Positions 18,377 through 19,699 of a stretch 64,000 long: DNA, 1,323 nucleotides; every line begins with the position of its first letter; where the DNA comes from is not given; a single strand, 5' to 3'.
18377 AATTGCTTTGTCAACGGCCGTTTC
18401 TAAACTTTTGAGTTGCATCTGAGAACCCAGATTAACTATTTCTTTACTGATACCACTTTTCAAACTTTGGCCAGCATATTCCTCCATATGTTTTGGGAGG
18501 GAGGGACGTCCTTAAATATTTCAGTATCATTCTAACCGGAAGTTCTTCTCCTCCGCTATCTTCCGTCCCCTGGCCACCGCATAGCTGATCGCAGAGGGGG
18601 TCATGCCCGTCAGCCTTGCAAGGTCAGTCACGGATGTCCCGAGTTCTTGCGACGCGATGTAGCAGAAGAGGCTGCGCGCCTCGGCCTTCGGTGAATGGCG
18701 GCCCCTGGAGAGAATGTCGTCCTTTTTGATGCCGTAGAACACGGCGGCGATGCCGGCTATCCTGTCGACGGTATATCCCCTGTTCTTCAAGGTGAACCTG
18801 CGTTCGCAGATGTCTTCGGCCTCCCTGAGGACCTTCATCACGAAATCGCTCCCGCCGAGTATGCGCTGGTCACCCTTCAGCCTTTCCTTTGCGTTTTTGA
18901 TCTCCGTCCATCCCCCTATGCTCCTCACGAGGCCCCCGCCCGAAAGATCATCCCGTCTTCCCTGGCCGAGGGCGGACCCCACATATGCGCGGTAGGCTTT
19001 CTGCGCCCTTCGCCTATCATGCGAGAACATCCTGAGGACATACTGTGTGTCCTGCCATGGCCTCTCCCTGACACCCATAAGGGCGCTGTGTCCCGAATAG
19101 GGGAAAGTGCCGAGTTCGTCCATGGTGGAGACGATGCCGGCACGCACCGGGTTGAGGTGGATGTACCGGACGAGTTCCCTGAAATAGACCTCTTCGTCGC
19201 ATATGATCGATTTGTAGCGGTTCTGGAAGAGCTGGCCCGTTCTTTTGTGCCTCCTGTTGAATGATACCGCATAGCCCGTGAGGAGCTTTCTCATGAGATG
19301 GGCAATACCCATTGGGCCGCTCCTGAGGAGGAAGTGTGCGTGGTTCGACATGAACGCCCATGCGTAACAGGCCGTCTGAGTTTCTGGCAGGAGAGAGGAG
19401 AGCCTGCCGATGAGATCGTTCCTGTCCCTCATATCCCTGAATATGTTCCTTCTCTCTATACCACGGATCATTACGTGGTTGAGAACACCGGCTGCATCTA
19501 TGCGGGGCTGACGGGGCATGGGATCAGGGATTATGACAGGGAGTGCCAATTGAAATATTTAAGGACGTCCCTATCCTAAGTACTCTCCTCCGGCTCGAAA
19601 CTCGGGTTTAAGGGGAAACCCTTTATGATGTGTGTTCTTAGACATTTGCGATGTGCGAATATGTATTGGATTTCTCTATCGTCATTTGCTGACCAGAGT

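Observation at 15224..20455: Orphan toxin/immunity cassettes separated at every boundary by same-orientation copies of one Y1-transposase element family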

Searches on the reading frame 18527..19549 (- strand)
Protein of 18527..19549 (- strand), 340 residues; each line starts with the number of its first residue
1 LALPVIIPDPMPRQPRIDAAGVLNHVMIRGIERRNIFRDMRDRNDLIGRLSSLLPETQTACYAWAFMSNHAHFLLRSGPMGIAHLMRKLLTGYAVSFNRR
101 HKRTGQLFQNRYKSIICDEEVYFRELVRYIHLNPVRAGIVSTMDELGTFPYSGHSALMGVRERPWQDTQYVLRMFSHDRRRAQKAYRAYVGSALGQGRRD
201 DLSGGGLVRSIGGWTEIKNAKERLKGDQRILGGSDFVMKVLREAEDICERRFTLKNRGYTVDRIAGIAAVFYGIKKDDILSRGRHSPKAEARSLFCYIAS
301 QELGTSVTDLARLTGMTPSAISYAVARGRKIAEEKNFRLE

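Call 9: search_protein_families(library=pfam, proteins=[window:18527-19549:-], max_evalue=0.01)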
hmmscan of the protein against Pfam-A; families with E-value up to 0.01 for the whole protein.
window:18527-19549:- (340 aa): 3 families
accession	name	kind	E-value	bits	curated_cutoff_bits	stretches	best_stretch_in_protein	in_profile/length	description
PF01797.21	Y1_Tnp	-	6.4e-10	39.7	23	1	25-131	8-119/121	Transposase IS200 like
PF08299.17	Bac_DnaA_C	-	4.2e-07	30.3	31.5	1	262-326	2-67/69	Bacterial dnaA protein helix-turn-helix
PF12802.13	MarR_2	-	0.0073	16.9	27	0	298-327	14-43/61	MarR family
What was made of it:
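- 18497..19578 (-): Copy C: autonomous TIRtron. The TIRYT gene occupies 19519-18527 (330 aa counted from MPRQ), flanked by about 25-nt terminal inverted repeats. Y1_Tnp E = 6e-10 and Bac_DnaA_C E = 4e-7 (call 9).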

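Call 10: search_protein_families(library=ncbifam, proteins=[window:18527-19549:-], max_evalue=0.01)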
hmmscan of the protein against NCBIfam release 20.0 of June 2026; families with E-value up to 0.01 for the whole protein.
window:18527-19549:- (340 aa): 3 families
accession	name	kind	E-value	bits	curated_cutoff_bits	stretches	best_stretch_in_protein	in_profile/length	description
NF047646.1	REP_Tyr_transpos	equivalog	8.5e-17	61.4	80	1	31-144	19-141/146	REP-associated tyrosine transposase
TIGR00362.1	DnaA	equivalog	7.3e-05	22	343.9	1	244-326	331-414/437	chromosomal replication initiator protein DnaA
NF001154.0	PRK00149.3-3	equivalog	0.0048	15.9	410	1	246-325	354-433/462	chromosomal replication initiator protein DnaA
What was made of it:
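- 18497..19578 (-): REP_Tyr_transpos 61 bits, below the cutoff of 80 (call 10).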

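Call 16: find_encoding_contigs(protein=window:18527-19549:-, flank=10000, max_places=10)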
Protein window:18527-19549:- (340 aa): no gene with exactly this product is on record in the collection.

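Call 30: find_homologous_proteins(query=window:18527-19519:-, max_evalue=1e-20)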
Query window:18527-19519:- (330 aa): 7974 proteins with E <= 1e-20 among 8000 candidates; the best 120 are listed.
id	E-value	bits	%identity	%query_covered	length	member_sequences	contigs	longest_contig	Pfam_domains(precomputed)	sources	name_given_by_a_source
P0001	8.8e-185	631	84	100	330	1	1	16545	PF08299.18,PF01797.22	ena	-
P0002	6.8e-174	595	79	100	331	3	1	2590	PF08299.18,PF01797.22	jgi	-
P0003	1.4e-169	581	100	79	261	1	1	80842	PF08299.18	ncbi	-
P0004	6.6e-162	556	73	100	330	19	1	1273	PF08299.18,PF01797.22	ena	-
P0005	8.2e-161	552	72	100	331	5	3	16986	PF01797.22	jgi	-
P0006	1.3e-159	548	70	100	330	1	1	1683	PF08299.18,PF01797.22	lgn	-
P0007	3.9e-158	544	72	100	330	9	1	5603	PF01797.22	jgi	-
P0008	4.8e-158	543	77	95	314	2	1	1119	PF01797.22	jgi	-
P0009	1.1e-154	532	70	100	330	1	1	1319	PF08299.18,PF01797.22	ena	-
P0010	2.1e-154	531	75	95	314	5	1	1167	PF08299.18,PF01797.22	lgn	-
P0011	1.9e-147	508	70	99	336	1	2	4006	PF08299.18,PF01797.22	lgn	-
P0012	2.9e-147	508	66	100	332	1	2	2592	PF08299.18,PF01797.22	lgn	-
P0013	4.7e-146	504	64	100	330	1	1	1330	PF08299.18,PF01797.22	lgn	-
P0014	8.0e-146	503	69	99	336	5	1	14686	PF08299.18,PF01797.22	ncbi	-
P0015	1.5e-145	502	68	100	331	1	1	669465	PF08299.18,PF01797.22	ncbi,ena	-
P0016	2.6e-145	501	67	100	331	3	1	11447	PF08299.18,PF01797.22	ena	-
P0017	2.1e-144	498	68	98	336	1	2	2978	PF08299.18,PF01797.22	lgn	-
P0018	2.8e-144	498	66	100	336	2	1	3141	PF08299.18,PF01797.22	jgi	jgi:putative transposase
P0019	3.2e-144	498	64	100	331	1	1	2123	PF08299.18,PF01797.22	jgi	jgi:putative transposase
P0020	3.3e-144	498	67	99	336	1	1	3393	PF08299.18,PF01797.22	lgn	-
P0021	4.0e-144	498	67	100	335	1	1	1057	PF13936.13,PF08299.18,PF01797.22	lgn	-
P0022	1.0e-143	496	67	100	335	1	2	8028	PF08299.18,PF01797.22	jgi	jgi:putative transposase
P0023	3.6e-143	494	67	100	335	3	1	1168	PF08299.18,PF01797.22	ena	-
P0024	1.3e-142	493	65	100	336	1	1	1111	PF08299.18,PF01797.22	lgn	-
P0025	3.3e-142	491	66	100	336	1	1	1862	PF08299.18,PF01797.22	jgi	-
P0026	4.0e-142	491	66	100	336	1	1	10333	PF08299.18,PF01797.22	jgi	jgi:putative transposase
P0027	1.1e-140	486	64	100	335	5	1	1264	PF08299.18,PF01797.22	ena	-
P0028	1.5e-140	486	66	100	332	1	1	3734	PF08299.18,PF01797.22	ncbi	-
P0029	1.8e-140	486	65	99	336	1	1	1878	PF08299.18,PF01797.22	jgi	jgi:REP element-mobilizing transposase RayT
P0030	3.6e-140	485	68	95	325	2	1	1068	PF08299.18,PF01797.22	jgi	jgi:REP element-mobilizing transposase RayT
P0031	7.2e-140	484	64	100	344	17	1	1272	PF08299.18,PF01797.22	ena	-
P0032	6.0e-139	481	68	98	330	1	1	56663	PF08299.18,PF01797.22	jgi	jgi:putative transposase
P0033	7.6e-139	480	67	98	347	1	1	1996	PF08299.18,PF01797.22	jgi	jgi:putative transposase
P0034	1.6e-138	479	83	78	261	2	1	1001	PF08299.18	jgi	jgi:hypothetical protein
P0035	9.8e-137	473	62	100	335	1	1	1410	PF08299.18,PF01797.22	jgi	jgi:putative transposase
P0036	3.6e-136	471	64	100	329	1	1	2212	PF08299.18,PF01797.22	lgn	-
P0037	8.2e-135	467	67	96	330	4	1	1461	PF08299.18,PF01797.22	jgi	jgi:putative transposase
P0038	2.4e-133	462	64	100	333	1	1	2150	PF08299.18,PF01797.22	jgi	jgi:putative transposase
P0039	2.9e-133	462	64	95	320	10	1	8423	PF08299.18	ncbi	-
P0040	3.5e-133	462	62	99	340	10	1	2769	PF08299.18,PF01797.22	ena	-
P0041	5.3e-133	461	65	95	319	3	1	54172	PF08299.18,PF01797.22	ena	-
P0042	1.5e-132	459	64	98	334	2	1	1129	PF08299.18,PF01797.22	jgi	-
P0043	2.2e-132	459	63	98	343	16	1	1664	PF08299.18,PF01797.22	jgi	jgi:putative transposase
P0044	3.6e-132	458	64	98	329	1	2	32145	PF08299.18,PF01797.22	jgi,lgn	jgi:REP element-mobilizing transposase RayT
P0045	1.2e-131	456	64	99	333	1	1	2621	PF08299.18,PF01797.22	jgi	jgi:putative transposase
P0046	1.6e-130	453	64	95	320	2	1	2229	PF08299.18,PF01797.22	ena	-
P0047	3.2e-129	449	64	94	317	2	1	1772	PF08299.18,PF01797.22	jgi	-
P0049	5.3e-128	445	61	100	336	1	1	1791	PF08299.18,PF01797.22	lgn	-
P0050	1.5e-127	443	63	95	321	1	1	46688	PF08299.18,PF01797.22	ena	-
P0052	2.4e-127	442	60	100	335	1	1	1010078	PF08299.18,PF01797.22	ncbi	ncbi:MAG: transposase [Thermodesulfobacteriota bacterium]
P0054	2.3e-126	439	61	100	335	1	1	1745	PF08299.18,PF01797.22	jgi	jgi:putative transposase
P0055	2.6e-126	439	59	100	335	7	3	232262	PF08299.18,PF01797.22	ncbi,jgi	-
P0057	7.1e-126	438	59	100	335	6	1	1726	PF08299.18,PF01797.22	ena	-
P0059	2.2e-125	436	63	98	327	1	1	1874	PF08299.18,PF01797.22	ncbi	-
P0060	2.6e-125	436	58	100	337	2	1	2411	PF08299.18,PF01797.22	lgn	-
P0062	3.5e-125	435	60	100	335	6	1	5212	PF08299.18,PF01797.22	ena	-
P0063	3.6e-125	435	61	98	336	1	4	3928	PF08299.18,PF01797.22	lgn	-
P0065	5.6e-125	435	58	100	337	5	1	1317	PF08299.18,PF01797.22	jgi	jgi:putative transposase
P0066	6.5e-125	434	60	100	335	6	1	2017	PF08299.18,PF01797.22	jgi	-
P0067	6.8e-125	434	59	100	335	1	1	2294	PF08299.18,PF01797.22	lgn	-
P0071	8.9e-125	434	60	100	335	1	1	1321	PF08299.18,PF01797.22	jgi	jgi:putative transposase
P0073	1.0e-124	434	58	99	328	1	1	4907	PF08299.18,PF01797.22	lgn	-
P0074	1.2e-124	434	59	100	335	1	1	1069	PF08299.18,PF01797.22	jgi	jgi:REP element-mobilizing transposase RayT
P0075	1.4e-124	433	59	100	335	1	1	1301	PF08299.18,PF01797.22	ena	-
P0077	2.3e-124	433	58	100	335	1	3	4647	PF08299.18,PF01797.22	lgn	-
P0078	2.8e-124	432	59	100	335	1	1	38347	PF08299.18,PF01797.22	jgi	jgi:REP-associated tyrosine transposase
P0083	5.5e-124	431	59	100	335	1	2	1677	PF08299.18,PF01797.22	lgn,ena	-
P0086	9.9e-124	431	58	100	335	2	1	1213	PF08299.18,PF01797.22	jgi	jgi:putative transposase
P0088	1.2e-123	430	57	100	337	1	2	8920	PF08299.18,PF01797.22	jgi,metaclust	metaclust:\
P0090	1.2e-123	430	59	100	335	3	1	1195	PF08299.18,PF01797.22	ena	-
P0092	1.7e-123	430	59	100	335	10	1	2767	PF08299.18,PF01797.22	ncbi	-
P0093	1.8e-123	430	58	100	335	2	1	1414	PF08299.18,PF01797.22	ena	-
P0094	1.9e-123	430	59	100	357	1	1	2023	PF08299.18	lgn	-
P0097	2.6e-123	429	59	100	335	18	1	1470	PF08299.18,PF01797.22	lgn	-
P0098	3.3e-123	429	58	100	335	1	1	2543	PF08299.18,PF01797.22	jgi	-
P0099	3.7e-123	429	58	100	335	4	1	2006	PF08299.18,PF01797.22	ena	-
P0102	1.2e-122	427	60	100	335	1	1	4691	PF08299.18,PF01797.22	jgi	jgi:putative transposase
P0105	1.5e-122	427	58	100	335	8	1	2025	PF08299.18,PF01797.22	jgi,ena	-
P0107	1.8e-122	426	58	100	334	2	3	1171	PF08299.18,PF01797.22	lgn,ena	-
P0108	1.8e-122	426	59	100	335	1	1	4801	PF08299.18,PF01797.22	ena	-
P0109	2.1e-122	426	58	100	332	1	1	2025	PF08299.18,PF01797.22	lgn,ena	-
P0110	2.5e-122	426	58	100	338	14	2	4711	PF08299.18,PF01797.22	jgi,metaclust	metaclust:\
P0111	2.7e-122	426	56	100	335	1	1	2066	PF08299.18,PF01797.22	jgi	jgi:REP element-mobilizing transposase RayT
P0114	3.7e-122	425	57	100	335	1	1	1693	PF08299.18,PF01797.22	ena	-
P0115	3.8e-122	425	59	100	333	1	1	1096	PF08299.18,PF01797.22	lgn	-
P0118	4.6e-122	425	58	100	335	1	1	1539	PF08299.18,PF01797.22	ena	-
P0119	4.7e-122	425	58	100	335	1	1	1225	PF08299.18,PF01797.22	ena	-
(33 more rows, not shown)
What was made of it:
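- On TIRtron / TIRYT (subclass 2.1.2): PF08299 is precomputed on most homologues (call 30).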

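Call 31: find_encoding_contigs(protein=P0003, flank=10000, max_places=5)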
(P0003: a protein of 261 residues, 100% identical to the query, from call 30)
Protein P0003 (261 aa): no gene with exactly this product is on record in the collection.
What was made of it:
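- Tried and rejected: Exact look-up of the transposase ORF and of its NCBI-called 261-aa form: no contig was returned (calls 16, 31).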

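Call 32: list_cluster_members(proteins=[P0003, P0001])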
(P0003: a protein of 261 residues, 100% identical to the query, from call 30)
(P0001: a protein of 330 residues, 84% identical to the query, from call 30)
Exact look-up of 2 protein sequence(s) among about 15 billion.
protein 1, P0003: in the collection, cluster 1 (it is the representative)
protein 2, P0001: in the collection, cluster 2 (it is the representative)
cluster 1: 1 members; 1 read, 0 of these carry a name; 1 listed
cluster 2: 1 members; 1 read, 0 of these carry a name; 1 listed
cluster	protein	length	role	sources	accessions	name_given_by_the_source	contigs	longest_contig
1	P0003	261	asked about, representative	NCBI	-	-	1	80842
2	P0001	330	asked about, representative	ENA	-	-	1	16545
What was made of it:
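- Tried and rejected: The cluster look-up shows one NCBI contig of 80,842 bp, with no name (call 32).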

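Call 33: find_encoding_contigs(protein=P0001, flank=10000, max_places=5)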
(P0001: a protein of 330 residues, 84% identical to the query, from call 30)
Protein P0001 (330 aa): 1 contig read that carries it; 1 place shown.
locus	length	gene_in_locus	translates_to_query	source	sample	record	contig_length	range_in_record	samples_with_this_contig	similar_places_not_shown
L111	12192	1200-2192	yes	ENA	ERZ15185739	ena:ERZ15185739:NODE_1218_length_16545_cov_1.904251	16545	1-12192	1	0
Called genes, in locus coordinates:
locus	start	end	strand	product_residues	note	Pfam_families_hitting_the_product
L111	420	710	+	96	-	PF18765:Polbeta, PF01909:NTP_transf_2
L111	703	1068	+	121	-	PF01934:HepT-like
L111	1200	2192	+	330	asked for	PF01797:Y1_Tnp, PF08299:Bac_DnaA_C (weak)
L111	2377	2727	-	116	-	PF05016:ParE_toxin (weak)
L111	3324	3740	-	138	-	PF00903:Glyoxalase, PF13669:Glyoxalase_4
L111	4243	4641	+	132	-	PF12796:Ank_2, PF13637:Ank_4 (weak), PF24521:Ank_KRIT1 (weak), PF13857:Ank_5, PF13637:Ank_4, PF13857:Ank_5, PF12796:Ank_2, PF00023:Ank, +2 more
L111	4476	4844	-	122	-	-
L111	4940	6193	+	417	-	-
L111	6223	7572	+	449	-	PF02878:PGM_PMM_I, PF02879:PGM_PMM_II, PF02880:PGM_PMM_III, PF00408:PGM_PMM_IV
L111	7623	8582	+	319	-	PF01182:Glucosamine_iso (faint)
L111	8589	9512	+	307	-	-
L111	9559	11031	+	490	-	-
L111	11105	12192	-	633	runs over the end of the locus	-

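Call 34: find_encoding_contigs(protein=P0005, flank=10000, max_places=5)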
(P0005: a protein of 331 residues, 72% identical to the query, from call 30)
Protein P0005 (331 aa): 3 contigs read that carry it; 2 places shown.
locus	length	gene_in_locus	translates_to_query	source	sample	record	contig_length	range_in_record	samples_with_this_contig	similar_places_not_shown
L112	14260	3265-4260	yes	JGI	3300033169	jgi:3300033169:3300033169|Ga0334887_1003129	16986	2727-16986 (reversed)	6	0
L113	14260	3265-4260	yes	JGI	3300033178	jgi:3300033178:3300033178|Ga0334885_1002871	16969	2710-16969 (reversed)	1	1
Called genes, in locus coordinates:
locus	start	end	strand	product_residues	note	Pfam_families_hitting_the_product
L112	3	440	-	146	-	?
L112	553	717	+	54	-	-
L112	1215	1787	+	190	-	-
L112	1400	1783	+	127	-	-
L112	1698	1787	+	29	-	-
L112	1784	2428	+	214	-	-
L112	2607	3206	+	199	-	PF26745:SPM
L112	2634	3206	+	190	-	PF26745:SPM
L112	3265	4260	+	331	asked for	PF01797:Y1_Tnp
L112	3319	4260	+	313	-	PF01797:Y1_Tnp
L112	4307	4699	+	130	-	PF26002:Beta-barrel_AprE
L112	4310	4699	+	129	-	PF26002:Beta-barrel_AprE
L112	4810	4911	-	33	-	-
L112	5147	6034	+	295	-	PF02899:Phage_int_SAM_1, PF13495:Phage_int_SAM_4 (weak), PF00589:Phage_integrase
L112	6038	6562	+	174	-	PF00227:Proteasome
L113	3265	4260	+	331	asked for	PF01797:Y1_Tnp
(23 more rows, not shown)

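Call 55: search_solved_structures(query=window:18527-19519:-, max_evalue=0.01, show_alignments=1)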
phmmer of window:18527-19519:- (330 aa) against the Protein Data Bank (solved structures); distinct sequences matched with E-value up to 0.01: 0.
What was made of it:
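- Tried and rejected: phmmer of the transposase against the PDB: no hit (call 55).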

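Call 57: search_solved_structures(query=A2, max_evalue=0.01, show_alignments=1)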
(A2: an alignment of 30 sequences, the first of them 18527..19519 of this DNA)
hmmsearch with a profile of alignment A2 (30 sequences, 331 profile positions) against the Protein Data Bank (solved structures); distinct sequences matched with E-value up to 0.01: 3.
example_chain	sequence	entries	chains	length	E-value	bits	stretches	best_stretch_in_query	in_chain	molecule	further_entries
2z4r_A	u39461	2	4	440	9.2e-05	25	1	251-321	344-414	Chromosomal replication initiator protein dnaA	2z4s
2hcb_A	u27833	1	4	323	0.0002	23.8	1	249-314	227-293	Chromosomal replication initiator protein dnaA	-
1l8q_A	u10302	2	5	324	0.00021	23.8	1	249-314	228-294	Chromosomal replication initiator protein dnaA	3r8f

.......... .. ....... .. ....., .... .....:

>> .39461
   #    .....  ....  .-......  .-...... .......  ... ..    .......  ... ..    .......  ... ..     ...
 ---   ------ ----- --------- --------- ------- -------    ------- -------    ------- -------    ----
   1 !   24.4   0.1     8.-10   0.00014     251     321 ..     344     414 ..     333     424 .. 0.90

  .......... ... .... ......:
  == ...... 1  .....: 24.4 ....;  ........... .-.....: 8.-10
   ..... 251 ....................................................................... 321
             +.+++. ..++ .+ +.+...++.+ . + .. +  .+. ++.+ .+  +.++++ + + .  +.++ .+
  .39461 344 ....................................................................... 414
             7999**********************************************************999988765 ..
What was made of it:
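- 18497..19578 (-): The C-terminus matches DnaA domain IV, 2z4r, E = 9e-5 (call 57).
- On TIRtron / TIRYT (subclass 2.1.2): A profile of homologues hits DnaA domain IV, 2z4r, E = 9e-5 (call 57).
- Tried and rejected: Only the profile search found the DnaA-like C-terminus (call 57).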

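Call 67: search_dna_similar(query=window:18527-19519:-, collection=plasmids, mode=protein, max_rows=12)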
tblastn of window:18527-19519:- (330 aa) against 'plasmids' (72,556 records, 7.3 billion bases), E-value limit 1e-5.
Records with a match: 21; places in all: 26; records where one place covers at least 80% of the query: 0.
Best place of each record, by identity: <60% 21.
By first word of the organism name: Paraburkholderia 5; Skermanella 3; Legionella 2; Rhodospirillum 2; Pseudomonas 1; Sporomusa 1; Pseudoalteromonas 1; Acetoanaerobium 1; Collinsella 1; Iodobacter 1; and 3 more.
By predicted mobility (MOB-suite, as given by PLSDB): non-mobilizable 15; mobilizable 4; conjugative 2.
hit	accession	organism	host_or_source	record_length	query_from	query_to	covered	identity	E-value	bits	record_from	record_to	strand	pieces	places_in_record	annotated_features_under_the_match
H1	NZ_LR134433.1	Legionella adelaidensis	environmental,Cooling tower water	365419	1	231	70%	30.9%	2e-21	102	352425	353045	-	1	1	transposase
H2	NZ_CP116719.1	Pseudomonas aeruginosa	Homo sapiens,urine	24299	1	180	55%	32.8%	5e-16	86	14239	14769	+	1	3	transposase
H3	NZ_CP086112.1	Skermanella rosea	single cell,hydrocarbon-contaminated ...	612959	1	147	45%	38.0%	8e-18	92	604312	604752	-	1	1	transposase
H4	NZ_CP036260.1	Sporomusa termitida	whole organism,intestinal contents of ...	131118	1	180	55%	30.6%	1e-22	105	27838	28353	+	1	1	transposase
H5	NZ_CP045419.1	Pseudoalteromonas sp. THAF3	pure culture,Surface of a polyethylene ...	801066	1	184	56%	29.8%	2e-13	78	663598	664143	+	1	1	none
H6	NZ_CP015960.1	Paraburkholderia caribensis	Mimosa,single cell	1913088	1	205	62%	25.6%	1e-7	61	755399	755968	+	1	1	none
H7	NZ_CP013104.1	Paraburkholderia caribensis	-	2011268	1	205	62%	25.6%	1e-7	61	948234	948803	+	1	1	none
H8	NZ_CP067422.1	Skermanella sp. TT6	Homo sapiens,single cell,skin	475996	1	147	45%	34.7%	8e-16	86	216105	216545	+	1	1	transposase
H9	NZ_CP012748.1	Paraburkholderia caribensis MBA4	soil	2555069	1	205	62%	24.6%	3e-6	56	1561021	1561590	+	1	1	none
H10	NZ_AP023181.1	Paraburkholderia sp. PGU19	Physopelta gutta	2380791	1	205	62%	24.3%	2e-7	61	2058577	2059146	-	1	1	none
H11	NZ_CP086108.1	Skermanella mucosa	single cell,crude oil contaminated ...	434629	1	144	44%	34.5%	1e-15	85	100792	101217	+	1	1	transposase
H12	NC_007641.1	Rhodospirillum rubrum ATCC 11170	-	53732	1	131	40%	37.6%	2e-17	91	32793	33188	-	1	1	transposase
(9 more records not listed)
